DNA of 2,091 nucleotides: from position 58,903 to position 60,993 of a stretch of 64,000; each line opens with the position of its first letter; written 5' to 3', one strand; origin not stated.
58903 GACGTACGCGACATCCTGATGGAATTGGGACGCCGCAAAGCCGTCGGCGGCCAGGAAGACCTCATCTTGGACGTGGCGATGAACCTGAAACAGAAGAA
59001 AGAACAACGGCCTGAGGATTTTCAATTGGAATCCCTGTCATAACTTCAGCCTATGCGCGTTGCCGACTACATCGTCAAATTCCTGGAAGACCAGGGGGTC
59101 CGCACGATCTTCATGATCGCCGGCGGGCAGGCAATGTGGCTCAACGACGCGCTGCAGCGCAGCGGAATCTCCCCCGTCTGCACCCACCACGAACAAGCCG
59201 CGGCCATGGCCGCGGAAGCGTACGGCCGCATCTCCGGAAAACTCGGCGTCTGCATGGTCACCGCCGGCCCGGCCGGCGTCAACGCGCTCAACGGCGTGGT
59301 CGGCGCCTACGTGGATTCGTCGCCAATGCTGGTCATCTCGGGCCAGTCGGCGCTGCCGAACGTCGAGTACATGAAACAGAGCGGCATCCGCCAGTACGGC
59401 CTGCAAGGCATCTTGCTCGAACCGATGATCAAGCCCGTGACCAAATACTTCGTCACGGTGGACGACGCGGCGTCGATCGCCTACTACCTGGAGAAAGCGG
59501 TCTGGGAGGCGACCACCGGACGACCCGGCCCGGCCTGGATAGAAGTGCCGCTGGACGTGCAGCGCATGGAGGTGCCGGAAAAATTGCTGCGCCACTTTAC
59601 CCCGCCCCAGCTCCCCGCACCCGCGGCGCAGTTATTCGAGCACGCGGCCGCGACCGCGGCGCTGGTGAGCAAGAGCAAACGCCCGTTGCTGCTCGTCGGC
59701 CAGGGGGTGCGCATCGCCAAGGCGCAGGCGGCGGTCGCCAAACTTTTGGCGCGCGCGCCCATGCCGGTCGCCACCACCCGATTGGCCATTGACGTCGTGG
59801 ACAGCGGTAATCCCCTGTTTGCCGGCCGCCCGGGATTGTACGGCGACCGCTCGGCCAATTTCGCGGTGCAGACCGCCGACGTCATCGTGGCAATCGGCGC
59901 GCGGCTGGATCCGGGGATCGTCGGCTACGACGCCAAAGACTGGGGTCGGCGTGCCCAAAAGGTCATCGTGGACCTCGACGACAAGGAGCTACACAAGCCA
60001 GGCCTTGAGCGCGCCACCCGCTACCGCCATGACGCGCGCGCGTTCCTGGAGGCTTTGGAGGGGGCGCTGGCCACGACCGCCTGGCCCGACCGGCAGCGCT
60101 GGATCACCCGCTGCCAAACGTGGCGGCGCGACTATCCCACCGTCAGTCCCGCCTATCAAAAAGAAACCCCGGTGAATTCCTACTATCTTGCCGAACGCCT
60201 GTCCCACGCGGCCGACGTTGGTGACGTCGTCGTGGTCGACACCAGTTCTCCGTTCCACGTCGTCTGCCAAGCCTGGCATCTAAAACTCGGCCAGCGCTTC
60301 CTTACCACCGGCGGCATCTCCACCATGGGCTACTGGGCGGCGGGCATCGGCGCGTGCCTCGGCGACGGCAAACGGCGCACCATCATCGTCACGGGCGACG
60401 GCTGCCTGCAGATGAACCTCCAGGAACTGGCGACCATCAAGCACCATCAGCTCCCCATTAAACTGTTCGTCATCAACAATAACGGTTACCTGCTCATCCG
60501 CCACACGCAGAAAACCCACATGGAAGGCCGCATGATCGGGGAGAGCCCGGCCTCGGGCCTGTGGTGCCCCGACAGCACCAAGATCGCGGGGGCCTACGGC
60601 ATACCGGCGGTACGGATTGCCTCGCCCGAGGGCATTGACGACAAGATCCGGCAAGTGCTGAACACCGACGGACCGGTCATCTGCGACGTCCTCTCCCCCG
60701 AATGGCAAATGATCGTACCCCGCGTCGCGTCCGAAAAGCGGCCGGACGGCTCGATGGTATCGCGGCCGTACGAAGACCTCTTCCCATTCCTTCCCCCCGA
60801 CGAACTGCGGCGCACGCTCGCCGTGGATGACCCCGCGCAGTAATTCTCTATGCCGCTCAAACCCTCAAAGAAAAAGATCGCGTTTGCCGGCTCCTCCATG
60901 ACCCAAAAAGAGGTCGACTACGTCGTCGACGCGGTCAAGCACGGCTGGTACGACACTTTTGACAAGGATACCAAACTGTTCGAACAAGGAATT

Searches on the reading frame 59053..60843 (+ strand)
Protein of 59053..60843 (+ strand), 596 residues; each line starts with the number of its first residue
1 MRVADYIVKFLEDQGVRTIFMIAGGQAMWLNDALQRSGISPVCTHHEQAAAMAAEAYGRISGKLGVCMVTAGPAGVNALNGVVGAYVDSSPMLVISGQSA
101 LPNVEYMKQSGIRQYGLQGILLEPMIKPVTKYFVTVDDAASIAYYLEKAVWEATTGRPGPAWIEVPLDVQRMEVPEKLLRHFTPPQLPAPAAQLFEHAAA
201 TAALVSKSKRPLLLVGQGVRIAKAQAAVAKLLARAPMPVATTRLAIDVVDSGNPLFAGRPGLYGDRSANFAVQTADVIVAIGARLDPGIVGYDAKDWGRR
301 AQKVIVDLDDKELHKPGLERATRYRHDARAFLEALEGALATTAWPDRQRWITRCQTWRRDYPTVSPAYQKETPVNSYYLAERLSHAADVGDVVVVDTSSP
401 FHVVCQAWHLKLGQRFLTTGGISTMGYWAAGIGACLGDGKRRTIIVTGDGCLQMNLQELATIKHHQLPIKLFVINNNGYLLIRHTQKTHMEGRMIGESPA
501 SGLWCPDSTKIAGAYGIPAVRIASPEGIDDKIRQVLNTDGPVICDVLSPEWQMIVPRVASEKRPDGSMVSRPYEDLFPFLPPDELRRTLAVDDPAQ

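Call 19: search_protein_families(library=pfam, proteins=[window:59053-60843:+], max_evalue=0.001)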
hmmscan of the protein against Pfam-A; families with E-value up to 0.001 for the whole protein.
window:59053-60843:+ (596 aa): 3 families
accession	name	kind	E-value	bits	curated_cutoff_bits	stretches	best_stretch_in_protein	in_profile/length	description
PF02776.23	TPP_enzyme_N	-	8.7e-36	122.7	26.8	1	1-109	1-107/119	Thiamine pyrophosphate enzyme, N-terminal TPP binding domain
PF02775.26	TPP_enzyme_C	-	7.6e-30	104.1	21.9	1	404-546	9-151/151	Thiamine pyrophosphate enzyme, C-terminal TPP binding domain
PF00205.28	TPP_enzyme_M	-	1.3e-26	93.4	30.4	1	200-335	3-137/137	Thiamine pyrophosphate enzyme, central domain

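Call 27: search_protein_families(library=ncbifam, proteins=[window:59053-60843:+], max_evalue=1e-10)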
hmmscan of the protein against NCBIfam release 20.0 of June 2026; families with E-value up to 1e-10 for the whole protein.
window:59053-60843:+ (596 aa): 51 families (the best 25 are shown)
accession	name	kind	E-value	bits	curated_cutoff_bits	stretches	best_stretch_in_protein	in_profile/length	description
TIGR00118.1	acolac_lg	equivalog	6.9e-100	335.1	538.35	1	1-560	1-546/557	biosynthetic-type acetolactate synthase large subunit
NF006524.0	PRK08978.1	equivalog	5.7e-94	315.4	738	1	1-560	1-536/548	acetolactate synthase 2 catalytic subunit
NF004710.0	PRK06048.1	equivalog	2.6e-90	303.5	976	1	1-558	8-547/561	acetolactate synthase large subunit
NF006016.1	PRK08155.1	equivalog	4.3e-89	299.4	870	1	3-558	5-542/554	acetolactate synthase large subunit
NF005228.0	PRK06725.1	equivalog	1.1e-87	294.6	991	1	3-569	18-566/571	acetolactate synthase large subunit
NF004919.0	PRK06276.1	equivalog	1.9e-86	290.7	866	1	1-548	1-538/582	acetolactate synthase large subunit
NF005651.0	PRK07418.1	subfamily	7.9e-83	278.7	942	1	4-562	22-573/617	acetolactate synthase large subunit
NF005860.0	PRK07789.1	equivalog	2.5e-82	277.2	881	1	4-568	37-598/615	acetolactate synthase large subunit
NF005824.0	PRK07710.1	equivalog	3.2e-82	276.7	976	1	4-562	20-562/573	acetolactate synthase large subunit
NF005584.0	PRK07282.1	equivalog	9.2e-77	258.9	970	1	4-563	13-555/566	acetolactate synthase large subunit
NF006581.0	PRK09107.1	equivalog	8.4e-75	252.2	974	1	2-563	12-568/595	acetolactate synthase 3 large subunit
NF006187.0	PRK08322.1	equivalog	6.1e-73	246.1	509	1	1-546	2-526/548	acetolactate synthase large subunit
NF006122.0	PRK08266.1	subfamily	8.9e-72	242.3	571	1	4-551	7-527/543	hypothetical protein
NF005058.0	PRK06466.1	equivalog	1.3e-71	241.8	951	1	4-547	7-546/574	acetolactate synthase 3 large subunit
NF006319.0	PRK08527.1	equivalog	5.3e-69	233.1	905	1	4-560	7-550/565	acetolactate synthase large subunit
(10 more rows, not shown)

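Call 43: find_homologous_proteins(query=window:59053-60843:+, max_evalue=1e-30)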
Query window:59053-60843:+ (596 aa): 7487 proteins with E <= 1e-30 among 8000 candidates; the best 120 are listed.
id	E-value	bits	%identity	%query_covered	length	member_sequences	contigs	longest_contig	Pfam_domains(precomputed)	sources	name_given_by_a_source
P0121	0.0e+0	1353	99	100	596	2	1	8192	PF02775.27,PF02776.24,PF00205.29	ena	-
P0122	0.0e+0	1232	90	100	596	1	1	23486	PF02775.27,PF02776.24,PF00205.29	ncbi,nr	ncbi:MAG: thiamine pyrophosphate-binding protein [bacterium]|nr:thiamine pyrophosphate-binding prote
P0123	1.5e-272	923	66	99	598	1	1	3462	PF02775.27,PF02776.24,PF00205.29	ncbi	-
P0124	2.7e-268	909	67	98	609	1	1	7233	PF02775.27,PF02776.24,PF00205.29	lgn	-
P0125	2.0e-266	903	64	99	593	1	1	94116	PF02775.27,PF02776.24,PF00205.29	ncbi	-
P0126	2.3e-266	903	64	99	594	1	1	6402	PF02775.27,PF02776.24,PF00205.29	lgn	-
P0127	1.0e-264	898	64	99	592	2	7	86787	PF02775.27,PF02776.24,PF00205.29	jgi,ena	-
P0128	3.5e-264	896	65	99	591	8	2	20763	PF02775.27,PF02776.24,PF00205.29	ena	-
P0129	1.5e-263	894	65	98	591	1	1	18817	PF02775.27,PF02776.24,PF00205.29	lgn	-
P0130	3.7e-263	892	64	99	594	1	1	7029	PF02775.27,PF02776.24,PF00205.29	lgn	-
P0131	3.0e-259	880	64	99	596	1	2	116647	PF02775.27,PF02776.24,PF00205.29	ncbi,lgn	-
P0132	2.0e-257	874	64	98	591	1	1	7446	PF02775.27,PF02776.24,PF00205.29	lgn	-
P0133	2.6e-255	867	63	99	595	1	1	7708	PF02775.27,PF02776.24,PF00205.29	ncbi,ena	-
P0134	1.6e-254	864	64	99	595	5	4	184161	PF02775.27,PF02776.24,PF00205.29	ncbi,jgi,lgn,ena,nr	ncbi:MAG TPA: thiamine pyrophosphate-binding protein [Patescibacteria group bacterium]|nr:thiamine p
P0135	2.6e-254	863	63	98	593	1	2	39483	PF02775.27,PF02776.24,PF00205.29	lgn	-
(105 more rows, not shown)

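Call 44: find_encoding_contigs(protein=P0122, flank=10000, max_places=1)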
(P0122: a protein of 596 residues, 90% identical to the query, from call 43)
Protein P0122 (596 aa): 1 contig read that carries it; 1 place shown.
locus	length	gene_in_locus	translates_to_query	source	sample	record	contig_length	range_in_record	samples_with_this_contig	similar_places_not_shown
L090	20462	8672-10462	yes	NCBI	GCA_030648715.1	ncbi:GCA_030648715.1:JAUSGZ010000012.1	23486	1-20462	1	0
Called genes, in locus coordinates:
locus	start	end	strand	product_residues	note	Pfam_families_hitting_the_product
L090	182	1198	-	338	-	PF18900:DUF5656 (weak)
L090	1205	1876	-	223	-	-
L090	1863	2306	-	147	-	-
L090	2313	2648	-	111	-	-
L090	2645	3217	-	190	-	PF00293:NUDIX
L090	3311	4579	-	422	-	PF05496:RuvB_N, PF01078:Mg_chelatase (faint), PF00004:AAA, PF07728:AAA_5 (weak), PF16193:AAA_assoc_2, PF12002:MgsA_C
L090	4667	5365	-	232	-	PF01255:Prenyltransf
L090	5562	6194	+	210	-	PF01510:Amidase_2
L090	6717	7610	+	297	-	PF09290:AcetDehyd-dimer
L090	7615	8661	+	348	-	PF00682:HMGL-like, PF07836:DmpG_comm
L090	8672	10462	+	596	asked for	PF02776:TPP_enzyme_N, PF00205:TPP_enzyme_M, PF02775:TPP_enzyme_C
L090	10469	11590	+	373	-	PF00155:Aminotran_1_2 (weak), PF01041:DegT_DnrJ_EryC1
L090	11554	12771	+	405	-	PF00155:Aminotran_1_2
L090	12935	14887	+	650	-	PF04055:Radical_SAM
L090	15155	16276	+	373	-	PF00586:AIRS, PF02769:AIRS_C (weak)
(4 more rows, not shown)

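Call 45: find_encoding_contigs(protein=P0134, flank=10000, max_places=2)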
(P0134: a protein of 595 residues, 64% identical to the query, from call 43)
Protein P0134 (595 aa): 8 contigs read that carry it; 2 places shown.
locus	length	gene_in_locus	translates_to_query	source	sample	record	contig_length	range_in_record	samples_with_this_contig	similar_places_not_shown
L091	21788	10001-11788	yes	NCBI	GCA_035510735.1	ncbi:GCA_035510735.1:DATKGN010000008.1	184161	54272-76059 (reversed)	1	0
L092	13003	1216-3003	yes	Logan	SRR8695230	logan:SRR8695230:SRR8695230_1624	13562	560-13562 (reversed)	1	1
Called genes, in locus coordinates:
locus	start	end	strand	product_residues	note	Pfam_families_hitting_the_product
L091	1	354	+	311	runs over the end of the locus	PF00535:Glycos_transf_2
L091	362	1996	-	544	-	PF13231:PMT_2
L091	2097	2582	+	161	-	-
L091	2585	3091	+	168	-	-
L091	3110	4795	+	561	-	PF14306:PUA_2, PF01747:ATP-sulfurylase, PF01583:APS_kinase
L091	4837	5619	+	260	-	PF00483:NTP_transferase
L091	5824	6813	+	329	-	PF00106:adh_short, PF01073:3Beta_HSD, PF01370:Epimerase, PF02719:Polysacc_synt_2, PF04321:RmlD_sub_bind, PF07993:NAD_binding_4, PF13460:NAD_binding_10, PF16363:GDP_Man_Dehyd, +2 more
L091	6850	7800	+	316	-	PF00535:Glycos_transf_2, PF13641:Glyco_tranf_2_3 (weak)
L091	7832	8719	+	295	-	PF01118:Semialdhyde_dh (faint), PF09290:AcetDehyd-dimer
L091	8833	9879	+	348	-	PF00682:HMGL-like, PF07836:DmpG_comm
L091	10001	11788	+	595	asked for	PF02776:TPP_enzyme_N, PF00205:TPP_enzyme_M, PF02775:TPP_enzyme_C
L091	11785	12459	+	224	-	PF13302:Acetyltransf_3, PF00583:Acetyltransf_1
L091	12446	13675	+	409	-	PF00155:Aminotran_1_2, PF01041:DegT_DnrJ_EryC1, PF00266:Aminotran_5 (weak)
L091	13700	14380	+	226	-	-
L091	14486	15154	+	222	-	-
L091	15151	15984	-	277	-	-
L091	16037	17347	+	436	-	PF01041:DegT_DnrJ_EryC1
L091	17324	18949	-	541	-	-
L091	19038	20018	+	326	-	PF01370:Epimerase, PF04321:RmlD_sub_bind, PF01073:3Beta_HSD, PF02719:Polysacc_synt_2 (weak), PF16363:GDP_Man_Dehyd, PF07993:NAD_binding_4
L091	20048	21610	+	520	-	-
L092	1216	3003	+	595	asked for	PF02776:TPP_enzyme_N, PF00205:TPP_enzyme_M, PF02775:TPP_enzyme_C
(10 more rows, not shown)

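Call 50: find_related_loci(query=A2, collection=metagenome_contigs, flank=10000)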
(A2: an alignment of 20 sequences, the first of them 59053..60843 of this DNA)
Query A2 (596 aa) in metagenome_contigs; peptide patterns used: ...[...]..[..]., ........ (x = any residue, [..] = any of these).
332 stretches matched a pattern; 232 encode a relative of the query (tblastn E <= 1e-3); the best 80 are kept; 80 distinct loci.
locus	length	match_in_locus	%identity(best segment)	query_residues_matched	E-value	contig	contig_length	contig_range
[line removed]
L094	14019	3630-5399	64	1-589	0e+0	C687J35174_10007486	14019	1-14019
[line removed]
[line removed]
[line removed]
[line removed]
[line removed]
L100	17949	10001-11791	60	1-596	0e+0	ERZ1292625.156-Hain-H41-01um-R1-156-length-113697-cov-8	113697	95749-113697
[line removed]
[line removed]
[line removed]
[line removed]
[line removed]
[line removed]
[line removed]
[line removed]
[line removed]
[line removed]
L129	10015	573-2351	54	1-592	0e+0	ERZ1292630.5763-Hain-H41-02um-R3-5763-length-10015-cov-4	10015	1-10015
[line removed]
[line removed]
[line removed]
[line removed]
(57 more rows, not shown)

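Call 57: search_solved_structures(query=window:59053-60843:+, max_evalue=1e-30)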
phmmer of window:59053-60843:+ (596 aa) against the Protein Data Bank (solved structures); distinct sequences matched with E-value up to 1e-30: 65 (the best 60 are shown).
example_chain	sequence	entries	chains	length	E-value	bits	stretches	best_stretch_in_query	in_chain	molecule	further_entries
8rph_A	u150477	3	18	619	1e-117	397.3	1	2-588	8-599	Thiamine pyrophosphate-binding protein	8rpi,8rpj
3e9y_A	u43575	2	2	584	2.5e-66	227.6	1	3-560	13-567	Acetolactate synthase, chloroplastic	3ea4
7u25_A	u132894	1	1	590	5.2e-66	226.5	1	3-560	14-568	Acetolactate synthase, chloroplastic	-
7stq_A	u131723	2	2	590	7.1e-66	226.1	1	3-560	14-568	Acetolactate synthase, chloroplastic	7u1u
6u9h_A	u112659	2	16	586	8.9e-66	225.7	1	3-560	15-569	Acetolactate synthase, chloroplastic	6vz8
1ybh_A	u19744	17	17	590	9.1e-66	225.7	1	3-560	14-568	Acetolactate synthase, chloroplast | Acetolactate synthase | Acetolactate synthase, chloroplastic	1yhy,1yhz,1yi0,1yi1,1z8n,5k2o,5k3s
7tzz_A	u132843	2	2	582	1.1e-65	225.4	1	3-560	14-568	Acetolactate synthase, chloroplastic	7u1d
6lpi_A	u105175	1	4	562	1.5e-65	225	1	4-558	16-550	Acetolactate synthase isozyme 1 large subunit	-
8et5_A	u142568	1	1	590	1.5e-65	225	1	3-559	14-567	Acetolactate synthase, chloroplastic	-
5ahk_A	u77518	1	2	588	1.6e-59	205.1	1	1-558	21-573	ACETOLACTATE SYNTHASE II, LARGE SUBUNIT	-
1jsc_A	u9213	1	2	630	7e-59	203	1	10-560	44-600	ACETOHYDROXY-ACID SYNTHASE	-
6u9d_A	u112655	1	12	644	7.6e-59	202.8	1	10-560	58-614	Acetolactate synthase catalytic subunit, mitochondrial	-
1n0h_A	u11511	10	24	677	9.1e-59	202.6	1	10-560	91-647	Acetolactate synthase | Acetolactate synthase, mitochondrial | Acetolactate synthase catalytic subunit, mitochondrial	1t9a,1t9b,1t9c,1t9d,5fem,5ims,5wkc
7egv_A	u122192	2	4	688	1.1e-54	189.1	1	11-560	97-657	Acetolactate synthase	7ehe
9zgl_A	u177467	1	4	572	1.3e-53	185.6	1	3-546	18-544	Ancestral acetolactate synthase, catabolic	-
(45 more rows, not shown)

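Call 65: search_protein_families(library=pfam, proteins=[L098:11801-12694:+, L117:7742-8665:+, L129:2293-3297:+, L136:11838-12707:+, L109:10589-11347:+, L095:11773-12951:+, L144:11780-12949:+, L157:6341-7516:+, L124:15397-16545:+, L094:5432-6607:+], max_evalue=0.00001)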
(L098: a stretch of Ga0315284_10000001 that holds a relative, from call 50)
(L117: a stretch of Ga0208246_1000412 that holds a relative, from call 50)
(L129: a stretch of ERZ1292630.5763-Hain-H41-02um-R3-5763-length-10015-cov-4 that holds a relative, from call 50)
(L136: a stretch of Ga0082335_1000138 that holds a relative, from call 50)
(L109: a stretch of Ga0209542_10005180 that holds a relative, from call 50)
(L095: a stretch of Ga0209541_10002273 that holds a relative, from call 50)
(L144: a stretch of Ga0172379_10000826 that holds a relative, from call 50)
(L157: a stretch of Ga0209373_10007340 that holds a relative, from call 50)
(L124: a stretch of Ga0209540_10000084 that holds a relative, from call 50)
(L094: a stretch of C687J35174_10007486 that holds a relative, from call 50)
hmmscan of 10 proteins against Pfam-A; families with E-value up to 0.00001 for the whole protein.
L098:11801-12694:+ (297 aa): 3 families
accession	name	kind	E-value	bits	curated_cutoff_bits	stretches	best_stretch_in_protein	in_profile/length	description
PF01370.27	Epimerase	-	3.1e-25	89.4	20.9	1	6-215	1-240/240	NAD dependent epimerase/dehydratase family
PF04321.23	RmlD_sub_bind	-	6.6e-10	39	27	1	5-159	2-156/287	RmlD substrate binding domain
PF16363.11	GDP_Man_Dehyd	-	1.4e-06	28.4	27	0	35-234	57-267/332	GDP-mannose 4,6 dehydratase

L117:7742-8665:+ (307 aa): 1 family
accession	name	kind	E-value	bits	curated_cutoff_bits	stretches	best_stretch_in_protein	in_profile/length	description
PF01370.27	Epimerase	-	3.8e-15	56.4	20.9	1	5-229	1-229/240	NAD dependent epimerase/dehydratase family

L129:2293-3297:+ (334 aa): 1 family
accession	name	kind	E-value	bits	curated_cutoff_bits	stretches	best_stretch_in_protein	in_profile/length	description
PF01370.27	Epimerase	-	5.9e-10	39.4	20.9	1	79-249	55-227/240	NAD dependent epimerase/dehydratase family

L136:11838-12707:+ (289 aa): 3 families
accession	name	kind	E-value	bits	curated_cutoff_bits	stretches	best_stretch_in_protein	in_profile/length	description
PF01370.27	Epimerase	-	1.1e-24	87.6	20.9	1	4-209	1-240/240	NAD dependent epimerase/dehydratase family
PF04321.23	RmlD_sub_bind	-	1.3e-08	34.7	27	1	3-198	2-198/287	RmlD substrate binding domain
PF16363.11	GDP_Man_Dehyd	-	3.2e-07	30.6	27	0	5-24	1-20/332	GDP-mannose 4,6 dehydratase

L109:10589-11347:+ (252 aa): 1 family
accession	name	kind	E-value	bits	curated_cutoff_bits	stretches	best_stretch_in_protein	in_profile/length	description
PF03328.21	HpcH_HpaI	-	1.1e-22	80.9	25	1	18-213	3-192/221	HpcH/HpaI aldolase/citrate lyase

L095:11773-12951:+ (392 aa): 2 families
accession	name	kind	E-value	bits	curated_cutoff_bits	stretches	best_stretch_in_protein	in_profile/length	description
PF00155.27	Aminotran_1_2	-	8.7e-67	226.3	19.7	1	36-385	2-361/361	Aminotransferase class I and II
PF01053.26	Cys_Met_Meta_PP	-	2.5e-07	30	27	1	95-209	67-175/381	Cys/Met metabolism PLP-dependent enzyme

L144:11780-12949:+ (389 aa): 3 families
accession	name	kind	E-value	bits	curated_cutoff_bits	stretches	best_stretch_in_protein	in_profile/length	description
PF00155.27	Aminotran_1_2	-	9.1e-68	229.5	19.7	1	29-373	2-354/361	Aminotransferase class I and II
PF01041.23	DegT_DnrJ_EryC1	-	1.1e-06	28.6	19.8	1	91-200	42-145/360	DegT/DnrJ/EryC1/StrS aminotransferase family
PF01053.26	Cys_Met_Meta_PP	-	3.2e-06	26.4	27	1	87-204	66-177/381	Cys/Met metabolism PLP-dependent enzyme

L157:6341-7516:+ (391 aa): 2 families
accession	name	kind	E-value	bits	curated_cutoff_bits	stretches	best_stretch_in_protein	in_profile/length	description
PF00155.27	Aminotran_1_2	-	8.2e-57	193.5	19.7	1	33-386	3-361/361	Aminotransferase class I and II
PF01053.26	Cys_Met_Meta_PP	-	2.5e-07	30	27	1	92-204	68-174/381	Cys/Met metabolism PLP-dependent enzyme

L124:15397-16545:+ (382 aa): 3 families
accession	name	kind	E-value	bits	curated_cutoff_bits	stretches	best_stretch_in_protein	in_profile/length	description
PF00155.27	Aminotran_1_2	-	1.1e-60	206.1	19.7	1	25-376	3-360/361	Aminotransferase class I and II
PF01041.23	DegT_DnrJ_EryC1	-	1.2e-08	35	19.8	1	84-195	39-145/360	DegT/DnrJ/EryC1/StrS aminotransferase family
PF01053.26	Cys_Met_Meta_PP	-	9.4e-07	28.1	27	1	86-172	69-153/381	Cys/Met metabolism PLP-dependent enzyme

L094:5432-6607:+ (391 aa): 1 family
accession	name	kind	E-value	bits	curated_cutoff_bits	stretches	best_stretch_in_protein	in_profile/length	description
PF00155.27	Aminotran_1_2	-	2.1e-41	142.7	19.7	1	24-380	2-360/361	Aminotransferase class I and II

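Call 76: search_protein_families(library=pfam, proteins=[L152:6253-6987:+, L091:13700-14380:+, L091:14486-15154:+, L091:2097-2582:+, L091:2585-3091:+], max_evalue=0.1)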
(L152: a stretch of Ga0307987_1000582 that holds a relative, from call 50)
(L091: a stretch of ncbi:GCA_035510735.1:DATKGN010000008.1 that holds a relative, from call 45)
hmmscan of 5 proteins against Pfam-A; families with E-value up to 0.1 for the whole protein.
L152:6253-6987:+ (245 aa): 4 families
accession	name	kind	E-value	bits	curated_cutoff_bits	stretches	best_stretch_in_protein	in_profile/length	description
PF00175.26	NAD_binding_1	-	5.2e-15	56.5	22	1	126-225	1-107/109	Oxidoreductase NAD-binding domain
PF08030.17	NAD_binding_6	-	3.3e-05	24.5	22.2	1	123-171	3-57/156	Ferric reductase NAD binding domain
PF08022.18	FAD_binding_8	-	0.0081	16.7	22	1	39-104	24-85/109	FAD-binding domain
PF22290.1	DmmA-like_N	-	0.092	13.6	33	0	112-162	8-56/124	Dimethylamine monooxygenase subunit DmmA-like, N-terminal domain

L091:13700-14380:+ (226 aa): 0 families

L091:14486-15154:+ (222 aa): 2 families
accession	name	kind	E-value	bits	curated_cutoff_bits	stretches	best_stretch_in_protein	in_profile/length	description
PF22790.2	YkoP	-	0.0013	18.4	27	1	100-189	49-146/183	YkoP domain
PF07088.17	GvpD_P-loop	-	0.0058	17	24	0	34-67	67-105/189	GvpD gas vesicle protein, P-loop domain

L091:2097-2582:+ (161 aa): 0 families

L091:2585-3091:+ (168 aa): 0 families
